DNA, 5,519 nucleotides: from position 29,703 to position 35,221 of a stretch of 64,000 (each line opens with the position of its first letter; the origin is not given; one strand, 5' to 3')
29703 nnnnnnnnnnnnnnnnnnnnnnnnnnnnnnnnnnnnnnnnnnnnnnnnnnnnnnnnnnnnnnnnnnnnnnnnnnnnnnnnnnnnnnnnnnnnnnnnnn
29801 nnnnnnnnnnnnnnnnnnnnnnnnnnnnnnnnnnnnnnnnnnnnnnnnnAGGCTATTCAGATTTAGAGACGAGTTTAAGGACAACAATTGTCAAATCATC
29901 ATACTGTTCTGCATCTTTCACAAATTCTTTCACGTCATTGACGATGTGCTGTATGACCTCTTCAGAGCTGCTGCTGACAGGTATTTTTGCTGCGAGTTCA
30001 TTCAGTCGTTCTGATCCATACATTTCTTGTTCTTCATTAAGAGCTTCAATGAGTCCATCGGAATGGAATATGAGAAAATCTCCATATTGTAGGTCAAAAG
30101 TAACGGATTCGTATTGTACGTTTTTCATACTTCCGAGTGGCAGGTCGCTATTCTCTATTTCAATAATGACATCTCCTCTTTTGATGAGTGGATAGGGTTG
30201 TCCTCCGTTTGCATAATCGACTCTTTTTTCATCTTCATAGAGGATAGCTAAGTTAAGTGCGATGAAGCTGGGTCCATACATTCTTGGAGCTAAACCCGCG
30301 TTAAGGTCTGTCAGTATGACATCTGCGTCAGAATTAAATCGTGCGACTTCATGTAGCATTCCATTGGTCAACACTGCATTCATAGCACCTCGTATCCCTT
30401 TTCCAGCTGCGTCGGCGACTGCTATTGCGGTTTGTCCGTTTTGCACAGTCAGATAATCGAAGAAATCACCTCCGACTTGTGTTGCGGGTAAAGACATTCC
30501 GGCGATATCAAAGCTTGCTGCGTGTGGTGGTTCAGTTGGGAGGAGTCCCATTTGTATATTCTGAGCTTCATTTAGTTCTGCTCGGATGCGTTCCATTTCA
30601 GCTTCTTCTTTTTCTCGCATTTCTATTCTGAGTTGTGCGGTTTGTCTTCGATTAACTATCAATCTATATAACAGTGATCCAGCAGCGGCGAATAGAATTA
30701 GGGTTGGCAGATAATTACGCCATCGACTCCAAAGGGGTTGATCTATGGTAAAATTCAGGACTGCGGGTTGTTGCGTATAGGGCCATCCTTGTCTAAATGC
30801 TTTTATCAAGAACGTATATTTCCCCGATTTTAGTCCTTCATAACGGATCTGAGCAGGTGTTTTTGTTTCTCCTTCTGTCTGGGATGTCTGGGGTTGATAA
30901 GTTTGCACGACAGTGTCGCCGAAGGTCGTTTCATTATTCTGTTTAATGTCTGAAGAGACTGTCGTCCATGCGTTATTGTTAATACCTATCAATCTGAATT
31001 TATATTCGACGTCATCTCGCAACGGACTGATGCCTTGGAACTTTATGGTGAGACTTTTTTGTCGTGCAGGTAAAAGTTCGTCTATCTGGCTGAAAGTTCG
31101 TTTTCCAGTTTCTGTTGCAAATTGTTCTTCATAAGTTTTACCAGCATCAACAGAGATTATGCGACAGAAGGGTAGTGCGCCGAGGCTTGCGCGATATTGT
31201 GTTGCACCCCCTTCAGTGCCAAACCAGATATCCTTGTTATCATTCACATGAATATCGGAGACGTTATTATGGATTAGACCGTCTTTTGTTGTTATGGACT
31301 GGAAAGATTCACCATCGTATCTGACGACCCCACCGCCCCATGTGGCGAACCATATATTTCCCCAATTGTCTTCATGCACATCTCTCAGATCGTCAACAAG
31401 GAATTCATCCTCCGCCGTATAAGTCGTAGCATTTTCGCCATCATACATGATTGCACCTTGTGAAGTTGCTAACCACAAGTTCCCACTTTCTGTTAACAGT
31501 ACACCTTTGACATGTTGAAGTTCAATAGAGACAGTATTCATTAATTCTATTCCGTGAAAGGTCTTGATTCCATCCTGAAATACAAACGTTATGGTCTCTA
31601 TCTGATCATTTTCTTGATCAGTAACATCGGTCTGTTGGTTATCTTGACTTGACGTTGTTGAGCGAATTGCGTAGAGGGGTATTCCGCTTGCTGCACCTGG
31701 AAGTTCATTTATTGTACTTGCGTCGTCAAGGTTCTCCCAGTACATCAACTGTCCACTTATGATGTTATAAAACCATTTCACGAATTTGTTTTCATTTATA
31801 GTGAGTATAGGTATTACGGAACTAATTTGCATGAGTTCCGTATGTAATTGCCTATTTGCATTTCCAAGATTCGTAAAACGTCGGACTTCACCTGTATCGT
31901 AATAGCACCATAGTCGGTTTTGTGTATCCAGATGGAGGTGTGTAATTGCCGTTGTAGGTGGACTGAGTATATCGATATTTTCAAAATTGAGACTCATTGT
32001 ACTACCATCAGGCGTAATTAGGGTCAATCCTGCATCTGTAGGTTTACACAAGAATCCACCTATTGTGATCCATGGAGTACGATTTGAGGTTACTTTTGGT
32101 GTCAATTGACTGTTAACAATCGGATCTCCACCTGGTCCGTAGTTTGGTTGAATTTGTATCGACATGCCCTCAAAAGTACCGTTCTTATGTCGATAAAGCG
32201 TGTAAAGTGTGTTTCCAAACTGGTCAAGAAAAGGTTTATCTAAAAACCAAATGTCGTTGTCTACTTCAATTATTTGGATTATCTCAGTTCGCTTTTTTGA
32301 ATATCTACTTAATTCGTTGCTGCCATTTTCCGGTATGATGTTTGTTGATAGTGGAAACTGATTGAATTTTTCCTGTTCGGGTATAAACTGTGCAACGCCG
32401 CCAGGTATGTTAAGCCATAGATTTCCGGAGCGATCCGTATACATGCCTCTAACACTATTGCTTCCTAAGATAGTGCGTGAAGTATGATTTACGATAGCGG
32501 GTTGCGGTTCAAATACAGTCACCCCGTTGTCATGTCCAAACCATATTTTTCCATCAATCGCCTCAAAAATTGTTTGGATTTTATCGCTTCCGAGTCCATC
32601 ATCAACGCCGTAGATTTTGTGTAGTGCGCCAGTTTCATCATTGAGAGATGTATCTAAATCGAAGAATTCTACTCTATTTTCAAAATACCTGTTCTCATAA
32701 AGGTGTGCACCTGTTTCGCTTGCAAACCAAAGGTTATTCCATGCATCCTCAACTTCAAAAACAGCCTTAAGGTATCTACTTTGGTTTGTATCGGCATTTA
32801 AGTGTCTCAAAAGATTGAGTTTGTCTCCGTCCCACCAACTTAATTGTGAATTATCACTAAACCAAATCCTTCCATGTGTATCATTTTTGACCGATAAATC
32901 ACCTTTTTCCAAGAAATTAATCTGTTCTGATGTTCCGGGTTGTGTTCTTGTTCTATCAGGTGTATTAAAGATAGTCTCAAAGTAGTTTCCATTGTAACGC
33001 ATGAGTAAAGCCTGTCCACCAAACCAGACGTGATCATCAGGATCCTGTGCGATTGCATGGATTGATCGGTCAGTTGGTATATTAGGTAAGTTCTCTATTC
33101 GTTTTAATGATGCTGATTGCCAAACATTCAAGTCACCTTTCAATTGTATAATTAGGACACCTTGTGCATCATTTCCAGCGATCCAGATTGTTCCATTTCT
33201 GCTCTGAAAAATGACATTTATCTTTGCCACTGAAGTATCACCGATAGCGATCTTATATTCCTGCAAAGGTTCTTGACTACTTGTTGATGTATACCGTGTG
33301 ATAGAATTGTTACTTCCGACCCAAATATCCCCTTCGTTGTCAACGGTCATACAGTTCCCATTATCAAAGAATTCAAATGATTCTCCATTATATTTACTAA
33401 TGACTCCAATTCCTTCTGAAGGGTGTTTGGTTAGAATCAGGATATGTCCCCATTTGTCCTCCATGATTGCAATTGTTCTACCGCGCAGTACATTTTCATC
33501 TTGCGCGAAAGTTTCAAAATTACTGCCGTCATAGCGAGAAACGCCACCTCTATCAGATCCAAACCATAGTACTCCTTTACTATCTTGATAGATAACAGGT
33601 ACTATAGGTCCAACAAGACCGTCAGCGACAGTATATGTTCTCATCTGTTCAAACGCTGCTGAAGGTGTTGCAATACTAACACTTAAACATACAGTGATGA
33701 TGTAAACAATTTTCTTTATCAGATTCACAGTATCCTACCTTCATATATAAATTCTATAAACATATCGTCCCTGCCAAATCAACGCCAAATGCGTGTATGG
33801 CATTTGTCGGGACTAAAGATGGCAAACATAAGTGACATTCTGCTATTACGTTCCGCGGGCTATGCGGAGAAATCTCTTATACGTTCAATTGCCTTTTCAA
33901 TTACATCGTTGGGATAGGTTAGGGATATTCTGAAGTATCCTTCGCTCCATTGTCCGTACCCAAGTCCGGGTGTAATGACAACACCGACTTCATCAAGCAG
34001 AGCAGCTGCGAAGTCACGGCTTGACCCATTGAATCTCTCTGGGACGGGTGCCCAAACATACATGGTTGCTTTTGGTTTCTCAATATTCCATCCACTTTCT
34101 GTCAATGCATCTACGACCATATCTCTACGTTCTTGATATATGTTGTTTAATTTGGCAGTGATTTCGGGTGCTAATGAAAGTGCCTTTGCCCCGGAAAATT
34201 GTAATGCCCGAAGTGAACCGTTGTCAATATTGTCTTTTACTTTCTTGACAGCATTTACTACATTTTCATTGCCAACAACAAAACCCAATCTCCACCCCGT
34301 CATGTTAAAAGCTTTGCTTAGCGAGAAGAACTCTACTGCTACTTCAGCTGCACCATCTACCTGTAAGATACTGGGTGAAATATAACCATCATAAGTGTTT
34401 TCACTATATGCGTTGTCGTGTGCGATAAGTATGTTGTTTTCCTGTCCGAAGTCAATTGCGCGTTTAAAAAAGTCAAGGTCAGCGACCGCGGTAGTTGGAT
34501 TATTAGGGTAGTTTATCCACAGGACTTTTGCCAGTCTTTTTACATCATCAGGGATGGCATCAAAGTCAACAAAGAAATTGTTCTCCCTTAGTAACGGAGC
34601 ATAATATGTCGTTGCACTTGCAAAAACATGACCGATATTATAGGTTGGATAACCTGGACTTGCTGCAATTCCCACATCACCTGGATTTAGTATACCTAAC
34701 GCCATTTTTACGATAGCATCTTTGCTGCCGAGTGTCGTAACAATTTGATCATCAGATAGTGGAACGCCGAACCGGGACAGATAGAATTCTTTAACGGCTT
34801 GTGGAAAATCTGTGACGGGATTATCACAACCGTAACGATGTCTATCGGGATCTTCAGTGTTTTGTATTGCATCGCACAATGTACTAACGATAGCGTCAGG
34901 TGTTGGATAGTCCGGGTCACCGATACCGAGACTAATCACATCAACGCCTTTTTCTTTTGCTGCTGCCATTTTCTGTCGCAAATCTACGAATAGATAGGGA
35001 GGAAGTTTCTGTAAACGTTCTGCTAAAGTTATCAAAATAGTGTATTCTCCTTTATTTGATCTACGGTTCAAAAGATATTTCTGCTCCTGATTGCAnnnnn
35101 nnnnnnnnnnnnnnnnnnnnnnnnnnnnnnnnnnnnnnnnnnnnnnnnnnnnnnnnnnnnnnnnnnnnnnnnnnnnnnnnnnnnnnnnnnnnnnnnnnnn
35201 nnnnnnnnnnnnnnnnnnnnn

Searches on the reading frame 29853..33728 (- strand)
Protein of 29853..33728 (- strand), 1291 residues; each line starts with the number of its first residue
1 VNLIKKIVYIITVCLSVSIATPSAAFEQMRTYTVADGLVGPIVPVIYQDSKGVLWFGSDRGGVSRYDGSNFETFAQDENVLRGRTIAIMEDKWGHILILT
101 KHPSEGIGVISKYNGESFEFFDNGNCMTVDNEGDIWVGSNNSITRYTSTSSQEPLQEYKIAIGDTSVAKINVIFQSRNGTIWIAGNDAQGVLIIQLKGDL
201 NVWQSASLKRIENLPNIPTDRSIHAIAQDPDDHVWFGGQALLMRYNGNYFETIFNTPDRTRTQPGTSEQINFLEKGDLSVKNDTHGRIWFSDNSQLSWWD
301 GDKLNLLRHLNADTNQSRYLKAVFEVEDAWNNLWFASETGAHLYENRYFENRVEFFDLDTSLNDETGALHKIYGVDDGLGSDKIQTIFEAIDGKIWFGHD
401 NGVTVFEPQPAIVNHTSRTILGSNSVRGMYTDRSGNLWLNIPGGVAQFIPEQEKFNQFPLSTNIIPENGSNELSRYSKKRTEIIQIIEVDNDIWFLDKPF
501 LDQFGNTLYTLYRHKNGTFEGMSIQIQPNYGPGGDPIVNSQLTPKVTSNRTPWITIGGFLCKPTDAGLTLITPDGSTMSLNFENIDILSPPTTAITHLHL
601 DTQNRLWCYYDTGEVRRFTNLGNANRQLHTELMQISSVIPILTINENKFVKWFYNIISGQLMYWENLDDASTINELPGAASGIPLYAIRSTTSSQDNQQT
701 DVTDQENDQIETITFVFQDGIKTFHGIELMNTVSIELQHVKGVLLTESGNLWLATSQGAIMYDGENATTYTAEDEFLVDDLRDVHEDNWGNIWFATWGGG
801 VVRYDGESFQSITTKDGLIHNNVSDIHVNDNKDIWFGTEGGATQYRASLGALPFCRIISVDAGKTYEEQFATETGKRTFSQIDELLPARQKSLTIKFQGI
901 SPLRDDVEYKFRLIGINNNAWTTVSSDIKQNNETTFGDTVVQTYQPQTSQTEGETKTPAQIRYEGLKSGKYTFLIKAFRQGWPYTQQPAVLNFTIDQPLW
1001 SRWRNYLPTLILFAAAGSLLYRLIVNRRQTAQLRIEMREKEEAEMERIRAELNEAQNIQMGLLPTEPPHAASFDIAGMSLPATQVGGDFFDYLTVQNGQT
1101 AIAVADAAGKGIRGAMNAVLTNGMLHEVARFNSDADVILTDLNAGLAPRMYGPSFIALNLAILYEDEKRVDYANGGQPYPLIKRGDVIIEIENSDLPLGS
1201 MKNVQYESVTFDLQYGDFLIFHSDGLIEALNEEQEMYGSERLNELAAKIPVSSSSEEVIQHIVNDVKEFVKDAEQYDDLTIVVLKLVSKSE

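Call 47: search_protein_families(library=pfam, proteins=[window:29853-33728:-], max_evalue=0.001)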
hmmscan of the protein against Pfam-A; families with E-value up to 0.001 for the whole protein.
window:29853-33728:- (1291 aa): 3 families
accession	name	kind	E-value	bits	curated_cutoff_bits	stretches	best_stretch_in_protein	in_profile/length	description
PF07228.17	SpoIIE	-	8.7e-39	133.9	25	1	1097-1286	2-191/192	Stage II sporulation protein E (SpoIIE)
PF07494.17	Reg_prop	-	6.8e-28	93.6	20.4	0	41-59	5-23/24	Two component regulator propeller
PF07495.19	Y_Y_Y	-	0.00019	21.7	26.6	0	954-995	27-64/65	Y_Y_Y domain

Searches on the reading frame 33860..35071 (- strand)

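Call 47: search_protein_families(library=pfam, proteins=[window:33860-35071:-], max_evalue=0.001)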
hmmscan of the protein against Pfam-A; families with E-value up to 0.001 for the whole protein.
window:33860-35071:- (403 aa): 1 family
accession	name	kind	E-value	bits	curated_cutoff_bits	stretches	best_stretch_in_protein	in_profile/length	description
PF00155.27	Aminotran_1_2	-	9.8e-54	183.3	19.7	1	44-398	2-361/361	Aminotransferase class I and II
